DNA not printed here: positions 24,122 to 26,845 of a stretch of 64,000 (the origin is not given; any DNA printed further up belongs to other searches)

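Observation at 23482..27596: Cytoplasmic molybdoenzyme whose third subunit is an HdrB-like CCG-domain protein rather than a membrane anchor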

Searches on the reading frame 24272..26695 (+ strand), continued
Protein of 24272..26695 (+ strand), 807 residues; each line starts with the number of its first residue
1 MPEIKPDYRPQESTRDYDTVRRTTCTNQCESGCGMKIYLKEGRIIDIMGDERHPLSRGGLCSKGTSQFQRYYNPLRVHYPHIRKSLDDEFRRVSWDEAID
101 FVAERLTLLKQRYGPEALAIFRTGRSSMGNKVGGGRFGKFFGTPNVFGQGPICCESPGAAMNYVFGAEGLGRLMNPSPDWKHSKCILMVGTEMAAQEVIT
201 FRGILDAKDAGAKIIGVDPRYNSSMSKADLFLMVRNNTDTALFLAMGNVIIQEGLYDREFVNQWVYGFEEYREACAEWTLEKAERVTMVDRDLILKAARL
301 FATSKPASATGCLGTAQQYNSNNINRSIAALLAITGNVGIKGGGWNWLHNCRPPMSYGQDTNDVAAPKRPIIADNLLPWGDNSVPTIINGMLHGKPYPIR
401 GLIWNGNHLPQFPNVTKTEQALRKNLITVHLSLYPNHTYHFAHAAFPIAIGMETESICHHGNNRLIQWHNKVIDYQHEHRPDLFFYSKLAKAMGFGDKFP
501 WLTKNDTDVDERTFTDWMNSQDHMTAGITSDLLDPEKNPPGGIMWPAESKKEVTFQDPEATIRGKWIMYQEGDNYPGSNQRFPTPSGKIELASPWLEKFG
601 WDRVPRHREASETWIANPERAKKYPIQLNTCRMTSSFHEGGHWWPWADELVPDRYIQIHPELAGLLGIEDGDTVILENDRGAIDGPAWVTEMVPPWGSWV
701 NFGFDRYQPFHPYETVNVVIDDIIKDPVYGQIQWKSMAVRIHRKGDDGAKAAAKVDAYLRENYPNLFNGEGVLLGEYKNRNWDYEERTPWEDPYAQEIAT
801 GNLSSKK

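Call 28: find_encoding_contigs(protein=P0010, flank=10000, max_places=1)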
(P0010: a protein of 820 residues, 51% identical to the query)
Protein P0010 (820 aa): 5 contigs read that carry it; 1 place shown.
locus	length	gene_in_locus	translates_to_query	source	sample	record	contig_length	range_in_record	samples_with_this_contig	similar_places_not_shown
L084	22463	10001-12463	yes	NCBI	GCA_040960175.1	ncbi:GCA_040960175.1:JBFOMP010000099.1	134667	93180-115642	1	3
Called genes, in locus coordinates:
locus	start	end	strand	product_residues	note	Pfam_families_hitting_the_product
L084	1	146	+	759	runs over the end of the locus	PF02310:B12-binding, PF04055:Radical_SAM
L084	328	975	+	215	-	PF00406:ADK, PF13207:AAA_17, PF13238:AAA_18 (faint), PF05191:ADK_lid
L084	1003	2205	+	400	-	PF14306:PUA_2, PF01747:ATP-sulfurylase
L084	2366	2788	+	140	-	PF00037:Fer4 (faint), PF12838:Fer4_7, PF13187:Fer4_9 (weak), PF12139:APS-reductase_C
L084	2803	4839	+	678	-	PF00890:FAD_binding_2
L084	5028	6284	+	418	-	PF00070:Pyr_redox (faint), PF00890:FAD_binding_2, PF01266:DAO, PF07992:Pyr_redox_2 (weak), PF12831:FAD_oxidored, PF13450:NAD_binding_8, PF13237:Fer4_10 (faint)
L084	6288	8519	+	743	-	PF00890:FAD_binding_2, PF01266:DAO, PF07992:Pyr_redox_2, PF12831:FAD_oxidored, PF13450:NAD_binding_8 (weak), PF12838:Fer4_7 (weak), PF13187:Fer4_9, PF02662:FlpD, +4 more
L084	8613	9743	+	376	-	PF13183:Fer4_8, PF13187:Fer4_9 (weak), PF13534:Fer4_17 (weak), PF27541:CitB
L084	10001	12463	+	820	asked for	PF04879:Molybdop_Fe4S4, PF00384:Molybdopterin, PF01568:Molydop_binding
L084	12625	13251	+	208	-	PF13237:Fer4_10 (faint), PF13247:Fer4_11, PF12838:Fer4_7 (weak), PF13187:Fer4_9 (weak), PF00037:Fer4 (weak), PF12797:Fer4_2 (weak), PF12837:Fer4_6 (weak)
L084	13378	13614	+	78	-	-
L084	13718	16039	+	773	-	PF00092:VWA, PF13519:VWA_2 (weak)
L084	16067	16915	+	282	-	PF02613:Nitrate_red_del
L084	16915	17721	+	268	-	PF12838:Fer4_7 (faint), PF13247:Fer4_11, PF00037:Fer4, PF12837:Fer4_6 (weak)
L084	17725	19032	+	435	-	PF07992:Pyr_redox_2, PF13738:Pyr_redox_3 (weak), PF03486:HI0933_like (faint), PF00070:Pyr_redox, PF18267:Rubredoxin_C (weak)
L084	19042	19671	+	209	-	PF00034:Cytochrom_C, PF13442:Cytochrome_CBB3, PF00034:Cytochrom_C, PF13442:Cytochrome_CBB3 (weak)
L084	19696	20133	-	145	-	PF06240:COXG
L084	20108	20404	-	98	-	PF01206:TusA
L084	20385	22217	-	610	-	PF02743:dCache_1, PF00672:HAMP, PF01966:HD, PF13487:HD_5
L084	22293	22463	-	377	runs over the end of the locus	PF00850:Hist_deacetyl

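Call 29: find_encoding_contigs(protein=P0021, flank=10000, max_places=1)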
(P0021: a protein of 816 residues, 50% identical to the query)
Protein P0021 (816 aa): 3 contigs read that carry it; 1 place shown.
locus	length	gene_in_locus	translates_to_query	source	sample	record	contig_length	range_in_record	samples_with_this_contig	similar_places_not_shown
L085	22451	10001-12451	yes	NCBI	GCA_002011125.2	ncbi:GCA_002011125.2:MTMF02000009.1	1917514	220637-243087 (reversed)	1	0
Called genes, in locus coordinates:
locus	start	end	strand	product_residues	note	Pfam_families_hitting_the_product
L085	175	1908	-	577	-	PF04055:Radical_SAM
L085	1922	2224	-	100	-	PF09505:Dimeth_Pyl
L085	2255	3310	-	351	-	PF09505:Dimeth_Pyl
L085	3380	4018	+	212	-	PF02607:B12-binding_2, PF02310:B12-binding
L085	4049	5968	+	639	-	PF02730:AFOR_N, PF01314:AFOR_C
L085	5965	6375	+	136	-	PF12800:Fer4_4 (faint), PF13237:Fer4_10 (weak), PF13247:Fer4_11, PF14697:Fer4_21 (weak), PF12838:Fer4_7 (weak), PF12797:Fer4_2 (weak), PF00037:Fer4, PF12837:Fer4_6 (weak), +1 more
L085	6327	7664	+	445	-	PF00202:Aminotran_3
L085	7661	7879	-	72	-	PF01106:NifU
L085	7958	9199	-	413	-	PF03453:MoeA_N, PF00994:MoCF_biosynth, PF03454:MoeA_C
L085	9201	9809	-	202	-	PF12804:NTP_transf_3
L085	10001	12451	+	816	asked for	PF04879:Molybdop_Fe4S4, PF00384:Molybdopterin, PF01568:Molydop_binding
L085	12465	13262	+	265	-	PF12838:Fer4_7 (weak), PF13187:Fer4_9 (weak), PF13237:Fer4_10 (weak), PF13247:Fer4_11, PF12838:Fer4_7, PF00037:Fer4, PF12797:Fer4_2, PF12837:Fer4_6, +3 more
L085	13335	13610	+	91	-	-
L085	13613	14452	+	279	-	PF12838:Fer4_7 (weak), PF13237:Fer4_10 (weak), PF13247:Fer4_11, PF25160:LdpA_Fe-S-bd (weak), PF12838:Fer4_7 (weak), PF13187:Fer4_9 (weak), PF12797:Fer4_2 (weak), PF00037:Fer4 (weak), +2 more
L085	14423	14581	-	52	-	-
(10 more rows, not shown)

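Call 30: find_encoding_contigs(protein=P0023, flank=10000, max_places=1)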
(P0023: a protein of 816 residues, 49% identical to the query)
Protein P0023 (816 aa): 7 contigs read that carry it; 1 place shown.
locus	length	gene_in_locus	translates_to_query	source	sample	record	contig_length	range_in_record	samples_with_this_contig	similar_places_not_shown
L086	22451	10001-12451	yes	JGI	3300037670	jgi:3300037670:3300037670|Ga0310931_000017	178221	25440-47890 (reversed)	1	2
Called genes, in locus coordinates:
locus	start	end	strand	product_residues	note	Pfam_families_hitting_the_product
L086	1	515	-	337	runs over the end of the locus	PF00348:polyprenyl_synt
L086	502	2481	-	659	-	PF03453:MoeA_N, PF00994:MoCF_biosynth, PF03454:MoeA_C, PF12727:PBP_like, PF13531:SBP_bac_11 (weak)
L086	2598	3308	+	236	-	PF00535:Glycos_transf_2, PF10111:Glyco_tranf_2_2, PF13641:Glyco_tranf_2_3 (weak), PF13712:Glyco_tranf_2_5 (weak)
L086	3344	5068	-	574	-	PF04055:Radical_SAM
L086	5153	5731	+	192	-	PF04525:LOR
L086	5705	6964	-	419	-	PF03453:MoeA_N, PF00994:MoCF_biosynth, PF03454:MoeA_C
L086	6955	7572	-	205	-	PF12804:NTP_transf_3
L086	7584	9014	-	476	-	PF02310:B12-binding, PF04055:Radical_SAM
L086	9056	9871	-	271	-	-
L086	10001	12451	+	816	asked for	PF04879:Molybdop_Fe4S4, PF00384:Molybdopterin, PF01568:Molydop_binding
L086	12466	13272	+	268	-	PF12838:Fer4_7 (weak), PF13187:Fer4_9 (weak), PF13247:Fer4_11, PF14697:Fer4_21 (weak), PF25160:LdpA_Fe-S-bd (weak), PF00037:Fer4, PF12797:Fer4_2, PF12837:Fer4_6, +3 more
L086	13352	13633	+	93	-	-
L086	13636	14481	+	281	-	PF12838:Fer4_7, PF13187:Fer4_9 (weak), PF13237:Fer4_10 (weak), PF13247:Fer4_11, PF25160:LdpA_Fe-S-bd (weak), PF12797:Fer4_2 (weak), PF12837:Fer4_6 (weak), PF13237:Fer4_10 (weak), +2 more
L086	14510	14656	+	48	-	-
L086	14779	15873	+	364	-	PF02613:Nitrate_red_del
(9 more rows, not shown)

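Call 31: find_encoding_contigs(protein=P0002, flank=10000, max_places=1)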
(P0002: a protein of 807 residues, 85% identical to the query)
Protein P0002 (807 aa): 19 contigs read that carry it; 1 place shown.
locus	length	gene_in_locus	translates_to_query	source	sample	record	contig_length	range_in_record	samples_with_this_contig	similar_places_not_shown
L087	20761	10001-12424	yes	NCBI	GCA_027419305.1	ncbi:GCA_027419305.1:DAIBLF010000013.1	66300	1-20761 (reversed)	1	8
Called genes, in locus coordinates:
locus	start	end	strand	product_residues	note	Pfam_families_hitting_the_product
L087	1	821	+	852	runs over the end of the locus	PF01624:MutS_I, PF05192:MutS_III, PF05190:MutS_IV, PF00488:MutS_V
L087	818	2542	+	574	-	PF02518:HATPase_c (weak), PF13589:HATPase_c_3, PF01119:DNA_mis_repair, PF08676:MutL_C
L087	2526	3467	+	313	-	PF01715:IPPT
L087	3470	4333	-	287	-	PF01476:LysM, PF23473:LysM3_LYK4_5, PF07486:Hydrolase_2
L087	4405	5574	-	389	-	PF00083:Sugar_tr, PF07690:MFS_1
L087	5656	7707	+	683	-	PF02897:Peptidase_S9_N, PF00326:Peptidase_S9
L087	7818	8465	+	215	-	PF04299:FMN_bind_2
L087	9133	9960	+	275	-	PF02754:CCG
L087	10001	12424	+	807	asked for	PF04879:Molybdop_Fe4S4, PF00384:Molybdopterin, PF01568:Molydop_binding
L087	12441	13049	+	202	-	PF12838:Fer4_7 (weak), PF13237:Fer4_10 (weak), PF13247:Fer4_11, PF25160:LdpA_Fe-S-bd (weak), PF12838:Fer4_7 (weak), PF13187:Fer4_9 (weak), PF00037:Fer4 (weak), PF12797:Fer4_2 (weak), +1 more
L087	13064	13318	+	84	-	-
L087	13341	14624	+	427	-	PF03453:MoeA_N, PF00994:MoCF_biosynth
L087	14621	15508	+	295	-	PF04055:Radical_SAM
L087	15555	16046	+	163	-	PF01242:PTPS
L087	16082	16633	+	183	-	PF12804:NTP_transf_3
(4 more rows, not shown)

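Call 32: find_encoding_contigs(protein=P0008, flank=10000, max_places=1)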
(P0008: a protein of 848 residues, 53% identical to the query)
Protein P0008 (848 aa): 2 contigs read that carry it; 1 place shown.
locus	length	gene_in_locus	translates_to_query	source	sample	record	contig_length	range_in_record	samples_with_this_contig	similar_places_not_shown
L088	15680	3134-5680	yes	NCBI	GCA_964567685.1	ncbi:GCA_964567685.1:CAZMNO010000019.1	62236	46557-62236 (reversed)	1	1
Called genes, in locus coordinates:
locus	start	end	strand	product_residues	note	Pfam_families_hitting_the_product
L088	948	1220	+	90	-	-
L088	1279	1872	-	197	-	PF01810:LysE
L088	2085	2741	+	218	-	PF13483:Lactamase_B_3, PF12706:Lactamase_B_2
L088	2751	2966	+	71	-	-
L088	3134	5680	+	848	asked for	PF04879:Molybdop_Fe4S4, PF00384:Molybdopterin, PF01568:Molydop_binding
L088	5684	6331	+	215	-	PF00037:Fer4 (faint), PF12797:Fer4_2 (faint), PF12837:Fer4_6 (faint), PF13237:Fer4_10 (faint), PF12838:Fer4_7 (weak), PF13187:Fer4_9 (weak), PF13247:Fer4_11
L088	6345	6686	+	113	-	-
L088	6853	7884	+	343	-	PF02613:Nitrate_red_del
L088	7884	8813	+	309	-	PF13145:Rotamase_2 (faint), PF00639:Rotamase, PF13616:Rotamase_3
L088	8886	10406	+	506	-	PF07992:Pyr_redox_2, PF00070:Pyr_redox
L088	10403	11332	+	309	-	PF13481:AAA_25 (faint), PF02374:ArsA_ATPase (weak), PF09140:MipZ (weak), PF10609:ParA, PF13614:AAA_31, PF00142:Fer4_NifH (faint), PF01656:CbiA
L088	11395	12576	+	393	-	PF16983:MFS_MOT1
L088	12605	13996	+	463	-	PF00884:Sulfatase, PF01663:Phosphodiest (faint), PF16347:SGSH_C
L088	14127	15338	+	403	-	PF03453:MoeA_N, PF00994:MoCF_biosynth, PF03454:MoeA_C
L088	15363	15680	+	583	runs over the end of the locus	-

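Call 33: find_encoding_contigs(protein=P0026, flank=10000, max_places=1)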
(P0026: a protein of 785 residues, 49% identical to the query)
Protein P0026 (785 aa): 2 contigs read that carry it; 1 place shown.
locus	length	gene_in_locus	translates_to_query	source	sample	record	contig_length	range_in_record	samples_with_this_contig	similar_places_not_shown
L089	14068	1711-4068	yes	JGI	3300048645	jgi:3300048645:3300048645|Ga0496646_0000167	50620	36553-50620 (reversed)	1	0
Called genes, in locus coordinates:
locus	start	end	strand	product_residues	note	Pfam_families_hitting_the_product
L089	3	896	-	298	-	?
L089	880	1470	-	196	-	PF12804:NTP_transf_3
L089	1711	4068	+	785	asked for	PF04879:Molybdop_Fe4S4, PF00384:Molybdopterin, PF01568:Molydop_binding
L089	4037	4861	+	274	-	PF13187:Fer4_9 (weak), PF13237:Fer4_10 (weak), PF13247:Fer4_11, PF12838:Fer4_7, PF25160:LdpA_Fe-S-bd (weak), PF00037:Fer4, PF12797:Fer4_2, PF12837:Fer4_6, +2 more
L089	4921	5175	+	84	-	-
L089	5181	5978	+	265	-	PF13237:Fer4_10 (weak), PF13247:Fer4_11, PF12838:Fer4_7, PF13187:Fer4_9, PF25160:LdpA_Fe-S-bd (weak), PF00037:Fer4, PF12797:Fer4_2 (weak), PF12837:Fer4_6 (weak)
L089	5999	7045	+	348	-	PF02613:Nitrate_red_del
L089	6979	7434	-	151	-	-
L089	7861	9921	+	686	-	PF02310:B12-binding (weak), PF04055:Radical_SAM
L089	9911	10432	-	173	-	-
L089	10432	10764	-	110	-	-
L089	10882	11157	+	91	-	PF04545:Sigma70_r4 (weak), PF00196:GerE (weak)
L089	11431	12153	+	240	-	PF00977:His_biosynth, PF05690:ThiG (faint), PF01070:FMN_dh (faint), PF01884:PcrB (faint), PF03060:NMO (faint), PF00290:Trp_syntA (faint), PF01180:DHO_dh (faint)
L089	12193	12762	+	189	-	PF00475:IGPD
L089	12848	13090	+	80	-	-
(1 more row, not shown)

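Call 39: find_encoding_contigs(protein=P0016, flank=10000, max_places=1)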
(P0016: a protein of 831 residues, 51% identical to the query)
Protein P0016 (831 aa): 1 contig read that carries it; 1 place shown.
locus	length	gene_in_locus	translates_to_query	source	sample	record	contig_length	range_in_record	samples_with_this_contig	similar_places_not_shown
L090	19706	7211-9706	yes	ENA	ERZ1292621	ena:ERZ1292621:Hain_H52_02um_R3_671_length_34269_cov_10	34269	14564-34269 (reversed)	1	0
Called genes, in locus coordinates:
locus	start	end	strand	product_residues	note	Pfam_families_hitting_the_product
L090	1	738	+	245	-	?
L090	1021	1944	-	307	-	PF02754:CCG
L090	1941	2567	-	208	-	PF13187:Fer4_9 (faint), PF13183:Fer4_8, PF13237:Fer4_10 (faint), PF12838:Fer4_7 (faint), PF13534:Fer4_17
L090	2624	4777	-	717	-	PF00890:FAD_binding_2, PF01266:DAO, PF07992:Pyr_redox_2, PF12831:FAD_oxidored, PF13450:NAD_binding_8, PF13187:Fer4_9, PF13237:Fer4_10 (weak), PF02662:FlpD, +5 more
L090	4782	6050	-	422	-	PF00890:FAD_binding_2, PF01134:GIDA (faint), PF01266:DAO, PF03486:HI0933_like (faint), PF07992:Pyr_redox_2 (faint), PF12831:FAD_oxidored, PF13450:NAD_binding_8, PF13738:Pyr_redox_3 (faint)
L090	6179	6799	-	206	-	PF01209:Ubie_methyltran, PF13489:Methyltransf_23, PF01135:PCMT (weak), PF02353:CMAS (weak), PF13847:Methyltransf_31, PF08241:Methyltransf_11, PF08242:Methyltransf_12, PF13649:Methyltransf_25, +1 more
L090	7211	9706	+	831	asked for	PF04879:Molybdop_Fe4S4, PF00384:Molybdopterin, PF01568:Molydop_binding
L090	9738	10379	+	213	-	PF13237:Fer4_10 (faint), PF13247:Fer4_11, PF12838:Fer4_7 (weak), PF13187:Fer4_9 (weak), PF00037:Fer4 (weak), PF12797:Fer4_2 (weak), PF12837:Fer4_6 (weak)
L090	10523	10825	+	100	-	-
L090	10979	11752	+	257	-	PF02613:Nitrate_red_del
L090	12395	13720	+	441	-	PF07992:Pyr_redox_2, PF18267:Rubredoxin_C (faint), PF00070:Pyr_redox, PF13738:Pyr_redox_3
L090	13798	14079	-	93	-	-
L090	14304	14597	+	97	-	PF02604:PhdYeFM_antitox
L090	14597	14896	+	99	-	PF05016:ParE_toxin, PF15781:ParE-like_toxin (weak)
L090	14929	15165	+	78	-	-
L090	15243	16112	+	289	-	PF00892:EamA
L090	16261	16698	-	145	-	-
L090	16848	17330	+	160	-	PF00376:MerR, PF13411:MerR_1, PF09278:MerR-DNA-bind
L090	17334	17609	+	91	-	PF13192:Thioredoxin_3, PF00462:Glutaredoxin (faint)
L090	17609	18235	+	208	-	-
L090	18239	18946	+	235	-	PF02683:DsbD_TM, PF13386:DsbD_2 (weak)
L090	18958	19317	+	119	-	PF00403:HMA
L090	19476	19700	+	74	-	PF04255:DUF433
